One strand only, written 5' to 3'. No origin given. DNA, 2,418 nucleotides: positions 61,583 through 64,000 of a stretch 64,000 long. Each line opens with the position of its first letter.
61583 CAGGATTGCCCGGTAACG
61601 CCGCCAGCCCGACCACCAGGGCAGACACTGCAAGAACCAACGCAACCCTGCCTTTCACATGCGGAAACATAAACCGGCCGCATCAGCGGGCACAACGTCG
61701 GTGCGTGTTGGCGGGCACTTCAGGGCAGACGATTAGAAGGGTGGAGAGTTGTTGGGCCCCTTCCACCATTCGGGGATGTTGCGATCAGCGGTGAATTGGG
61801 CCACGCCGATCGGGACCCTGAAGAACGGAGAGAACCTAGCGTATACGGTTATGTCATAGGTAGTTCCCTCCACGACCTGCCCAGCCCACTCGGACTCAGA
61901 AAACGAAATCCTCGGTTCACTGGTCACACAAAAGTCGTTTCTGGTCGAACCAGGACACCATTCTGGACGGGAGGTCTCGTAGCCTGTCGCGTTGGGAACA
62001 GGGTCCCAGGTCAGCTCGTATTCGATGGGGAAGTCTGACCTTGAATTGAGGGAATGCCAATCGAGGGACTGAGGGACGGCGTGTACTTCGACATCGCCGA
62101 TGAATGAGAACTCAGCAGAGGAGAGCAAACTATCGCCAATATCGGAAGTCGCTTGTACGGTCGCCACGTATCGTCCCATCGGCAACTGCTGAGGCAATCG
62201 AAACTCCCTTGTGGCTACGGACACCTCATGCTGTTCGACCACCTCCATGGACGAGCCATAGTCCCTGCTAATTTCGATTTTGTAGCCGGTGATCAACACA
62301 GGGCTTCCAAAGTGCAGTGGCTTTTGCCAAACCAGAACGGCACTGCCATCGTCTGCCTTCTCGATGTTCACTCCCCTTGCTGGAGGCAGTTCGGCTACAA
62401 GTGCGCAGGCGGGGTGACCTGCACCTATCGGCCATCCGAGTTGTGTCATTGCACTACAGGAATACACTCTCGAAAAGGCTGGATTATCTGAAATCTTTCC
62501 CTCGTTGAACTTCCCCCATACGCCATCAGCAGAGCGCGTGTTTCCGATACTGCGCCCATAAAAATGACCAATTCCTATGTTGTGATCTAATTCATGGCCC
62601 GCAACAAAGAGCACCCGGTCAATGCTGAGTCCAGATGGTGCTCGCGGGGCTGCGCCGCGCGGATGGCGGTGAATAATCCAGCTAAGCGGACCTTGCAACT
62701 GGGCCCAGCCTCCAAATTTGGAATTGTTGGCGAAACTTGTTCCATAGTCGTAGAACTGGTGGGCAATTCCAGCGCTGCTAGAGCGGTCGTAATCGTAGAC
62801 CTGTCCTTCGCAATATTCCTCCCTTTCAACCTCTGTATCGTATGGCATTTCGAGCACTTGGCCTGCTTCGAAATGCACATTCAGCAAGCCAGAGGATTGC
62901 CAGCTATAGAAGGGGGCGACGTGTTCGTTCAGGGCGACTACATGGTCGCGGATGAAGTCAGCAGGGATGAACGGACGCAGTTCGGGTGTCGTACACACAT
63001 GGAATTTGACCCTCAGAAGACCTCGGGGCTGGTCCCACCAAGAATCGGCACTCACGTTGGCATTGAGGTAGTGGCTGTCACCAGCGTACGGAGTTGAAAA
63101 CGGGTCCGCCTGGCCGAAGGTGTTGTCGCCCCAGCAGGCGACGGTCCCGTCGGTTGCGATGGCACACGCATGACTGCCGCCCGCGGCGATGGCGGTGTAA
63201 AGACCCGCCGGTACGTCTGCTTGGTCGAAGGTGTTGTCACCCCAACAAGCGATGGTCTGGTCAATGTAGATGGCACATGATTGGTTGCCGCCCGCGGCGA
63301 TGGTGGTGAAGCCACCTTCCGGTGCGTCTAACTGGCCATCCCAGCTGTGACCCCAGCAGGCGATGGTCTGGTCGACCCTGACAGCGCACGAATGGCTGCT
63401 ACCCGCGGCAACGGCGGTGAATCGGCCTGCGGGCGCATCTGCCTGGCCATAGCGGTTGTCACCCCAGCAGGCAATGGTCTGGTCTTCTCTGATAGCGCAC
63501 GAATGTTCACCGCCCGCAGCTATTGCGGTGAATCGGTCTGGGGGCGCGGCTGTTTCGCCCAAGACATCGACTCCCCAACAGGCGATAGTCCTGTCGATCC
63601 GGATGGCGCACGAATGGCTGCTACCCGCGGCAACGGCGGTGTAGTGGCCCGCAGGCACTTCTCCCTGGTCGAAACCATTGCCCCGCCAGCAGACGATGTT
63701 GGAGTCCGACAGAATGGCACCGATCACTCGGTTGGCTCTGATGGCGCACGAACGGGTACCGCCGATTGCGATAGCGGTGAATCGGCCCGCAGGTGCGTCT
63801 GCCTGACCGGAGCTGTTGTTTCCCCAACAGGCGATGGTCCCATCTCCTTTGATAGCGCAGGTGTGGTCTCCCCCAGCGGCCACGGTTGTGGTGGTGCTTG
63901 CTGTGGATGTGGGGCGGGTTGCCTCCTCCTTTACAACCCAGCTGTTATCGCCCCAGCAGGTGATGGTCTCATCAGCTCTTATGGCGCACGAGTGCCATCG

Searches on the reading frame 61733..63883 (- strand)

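Call 3: search_protein_families(library=pfam, proteins=[window:61733-63883:-], max_evalue=1)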
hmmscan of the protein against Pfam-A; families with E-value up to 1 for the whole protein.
window:61733-63883:- (716 aa): 6 families
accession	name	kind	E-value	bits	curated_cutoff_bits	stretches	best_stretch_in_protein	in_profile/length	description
PF13540.12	RCC1_2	-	1.2e-43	146.3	22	6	230-258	2-30/30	Regulator of chromosome condensation (RCC1) repeat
PF25390.1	WD40_RLD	-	1.3e-27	97.6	150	2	2-147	37-226/363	RCC1-like domain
PF00041.27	fn3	-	2e-05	25.1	25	1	502-590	3-79/84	Fibronectin type III domain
PF24421.1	Ig_J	-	0.011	16.2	29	1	499-583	9-89/104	Tip attachment protein J, Ig-like domain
PF09254.17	FokI_cleav_dom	-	0.05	13.5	25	1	440-479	52-92/188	FokI, cleavage domain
PF25384.1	Alsin_RLD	-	0.94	9.1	100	0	1-61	280-341/405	Alsin RCC1-like domain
